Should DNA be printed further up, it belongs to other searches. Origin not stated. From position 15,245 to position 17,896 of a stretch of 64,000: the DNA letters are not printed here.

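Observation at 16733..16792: In-frame 15-nt x4 microsatellite-like repeat inside the NO reductase gene norZ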

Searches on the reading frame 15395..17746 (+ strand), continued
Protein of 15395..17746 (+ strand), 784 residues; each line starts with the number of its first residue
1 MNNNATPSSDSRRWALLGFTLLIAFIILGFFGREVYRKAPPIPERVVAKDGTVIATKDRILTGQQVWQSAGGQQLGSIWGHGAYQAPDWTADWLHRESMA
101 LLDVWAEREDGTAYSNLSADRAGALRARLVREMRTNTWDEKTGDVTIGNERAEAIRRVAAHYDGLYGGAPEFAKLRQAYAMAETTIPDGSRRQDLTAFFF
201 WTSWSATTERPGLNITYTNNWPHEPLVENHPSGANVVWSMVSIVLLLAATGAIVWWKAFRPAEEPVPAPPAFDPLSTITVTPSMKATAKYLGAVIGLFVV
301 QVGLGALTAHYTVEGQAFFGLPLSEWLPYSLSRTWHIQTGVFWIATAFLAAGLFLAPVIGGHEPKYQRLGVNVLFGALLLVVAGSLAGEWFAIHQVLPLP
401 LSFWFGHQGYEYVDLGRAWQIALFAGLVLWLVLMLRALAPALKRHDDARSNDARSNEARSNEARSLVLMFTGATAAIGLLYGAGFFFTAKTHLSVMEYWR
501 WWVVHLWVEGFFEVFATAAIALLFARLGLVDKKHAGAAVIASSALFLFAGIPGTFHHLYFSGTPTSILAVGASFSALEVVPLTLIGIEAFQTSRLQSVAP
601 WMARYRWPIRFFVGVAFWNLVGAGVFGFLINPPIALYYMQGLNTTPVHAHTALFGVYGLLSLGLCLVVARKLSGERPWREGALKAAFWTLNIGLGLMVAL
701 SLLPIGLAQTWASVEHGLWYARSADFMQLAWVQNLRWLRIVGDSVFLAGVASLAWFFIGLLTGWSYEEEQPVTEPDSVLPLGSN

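Call 36: predict_structure(alignment_id=A1)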
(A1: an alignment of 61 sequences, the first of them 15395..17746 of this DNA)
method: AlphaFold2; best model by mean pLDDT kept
length: 784 residues; sequences in the alignment: 61
mean_pLDDT: 79.1   pTM: 0.83
mean pLDDT of the five models: 79.1, 78.1, 76.7, 75.8, 72.1
residues with pLDDT >= 90: 194; 70-90: 422; 50-70: 106; < 50: 62
segments of 3 or more residues with pLDDT < 50: 1-6, 77-87, 446-459, 489-491, 632-645, 773-784
pLDDT, mean of each block of 10 residues (from residue 1): 51 87 83 77 94 95 83 53 49 89 97 96 96 93 96 96 92 79 85 91 89 83 80 70 76 73 67 82 86 91 86 68 80 82 86 81 84 89 89 84 74 69 84 88 58 45 77 79 56 56 64 80 80 81 81 68 67 76 77 73 87 89 74 47 53 86 91 90 96 94 83 71 73 88 96 95 86 47 37
secondary structure, 60 per line:
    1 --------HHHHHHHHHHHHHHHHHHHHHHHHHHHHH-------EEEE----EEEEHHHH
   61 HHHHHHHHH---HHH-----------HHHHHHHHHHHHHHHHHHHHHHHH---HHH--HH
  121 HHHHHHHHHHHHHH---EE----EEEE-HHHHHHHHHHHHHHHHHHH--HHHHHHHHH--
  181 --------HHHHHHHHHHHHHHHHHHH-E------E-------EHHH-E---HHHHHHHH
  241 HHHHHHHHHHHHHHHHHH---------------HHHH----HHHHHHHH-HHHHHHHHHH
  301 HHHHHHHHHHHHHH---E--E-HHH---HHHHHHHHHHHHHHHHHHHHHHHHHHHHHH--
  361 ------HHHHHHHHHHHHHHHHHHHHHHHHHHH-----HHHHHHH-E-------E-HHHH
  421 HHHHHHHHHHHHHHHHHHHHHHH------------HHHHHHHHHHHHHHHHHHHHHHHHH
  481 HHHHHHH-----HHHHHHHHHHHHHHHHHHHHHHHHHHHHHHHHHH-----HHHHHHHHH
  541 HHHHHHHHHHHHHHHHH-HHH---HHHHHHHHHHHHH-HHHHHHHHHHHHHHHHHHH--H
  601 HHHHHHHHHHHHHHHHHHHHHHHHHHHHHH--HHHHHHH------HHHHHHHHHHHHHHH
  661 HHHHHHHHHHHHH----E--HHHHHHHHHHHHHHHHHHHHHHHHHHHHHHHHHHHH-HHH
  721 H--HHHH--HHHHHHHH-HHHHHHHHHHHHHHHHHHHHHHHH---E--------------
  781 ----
elements in order (helices of 4 or more, strands of 3 or more residues): H9-37 E45-48 E53-56 H57-69 H87-110 H119-134 E144-147 H149-167 H170-178 H189-207 H233-258 H274-277 H282-289 H291-314 H329-358 H367-393 H399-405 H417-443 H456-487 H493-526 H532-557 H565-577 H579-597 H600-630 H633-639 H646-673 H681-716 H718-721 H724-727 H730-737 H739-762

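Call 52: search_protein_representatives(protein=window:15395-17746:+)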
Query: 784 residues. Proteins with E-value up to 0.001 (for the whole library): 4974; up to 1e-10: 2993; up to 1e-30: 722. The best 150 are listed.
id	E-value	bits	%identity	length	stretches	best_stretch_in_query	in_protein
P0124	2.4e-238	809.8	63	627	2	11-386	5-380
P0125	3.2e-231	786.2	54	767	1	12-761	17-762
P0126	6.1e-224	762.2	72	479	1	11-500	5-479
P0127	9.9e-214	728.4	75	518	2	448-771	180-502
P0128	4.6e-185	633.6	45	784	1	11-759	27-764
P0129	2.2e-150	518.9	51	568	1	11-532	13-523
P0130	2.7e-149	515.3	40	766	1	15-777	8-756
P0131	9.1e-148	510.2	40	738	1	17-769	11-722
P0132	1.4e-142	493.1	42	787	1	16-771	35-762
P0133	4.9e-139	481.3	53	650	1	100-542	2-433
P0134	4.1e-138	478.3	37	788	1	19-761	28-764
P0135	2.9e-134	465.6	40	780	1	12-752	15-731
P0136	4.6e-132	458.3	38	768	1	17-764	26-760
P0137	5.4e-128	444.8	81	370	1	469-716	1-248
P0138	6.4e-128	444.6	63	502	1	375-729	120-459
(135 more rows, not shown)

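Call 55: find_encoding_contigs(protein=P0099, flank=500, max_places=1)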
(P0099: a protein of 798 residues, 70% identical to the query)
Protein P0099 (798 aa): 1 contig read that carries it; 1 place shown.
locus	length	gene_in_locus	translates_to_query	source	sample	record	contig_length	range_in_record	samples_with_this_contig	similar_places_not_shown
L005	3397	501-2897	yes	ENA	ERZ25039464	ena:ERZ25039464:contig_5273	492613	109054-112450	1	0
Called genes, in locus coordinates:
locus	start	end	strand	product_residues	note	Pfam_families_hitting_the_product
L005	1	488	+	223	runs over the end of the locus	PF04405:ScdA_N, PF01814:Hemerythrin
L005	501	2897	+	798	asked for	PF22085:NorB_cytochrome_c-like, PF00115:COX1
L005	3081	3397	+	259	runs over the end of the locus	PF01738:DLH, PF12146:Hydrolase_4 (faint), PF00326:Peptidase_S9 (weak)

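Call 56: find_encoding_contigs(protein=P0105, flank=500, max_places=1)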
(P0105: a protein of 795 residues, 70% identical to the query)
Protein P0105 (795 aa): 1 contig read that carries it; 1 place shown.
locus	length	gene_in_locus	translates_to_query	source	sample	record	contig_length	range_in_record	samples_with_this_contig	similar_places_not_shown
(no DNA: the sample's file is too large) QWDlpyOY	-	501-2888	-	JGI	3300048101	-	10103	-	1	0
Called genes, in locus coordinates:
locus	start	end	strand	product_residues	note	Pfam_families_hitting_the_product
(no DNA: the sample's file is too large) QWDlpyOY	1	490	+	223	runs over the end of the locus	PF04405:ScdA_N, PF01814:Hemerythrin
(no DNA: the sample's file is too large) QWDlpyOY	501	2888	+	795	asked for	PF22085:NorB_cytochrome_c-like, PF00115:COX1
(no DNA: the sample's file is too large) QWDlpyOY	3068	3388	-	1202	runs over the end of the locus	PF13620:CarboxypepD_reg, PF13715:CarbopepD_reg_2, PF07715:Plug (weak), PF25183:OMP_b-brl_4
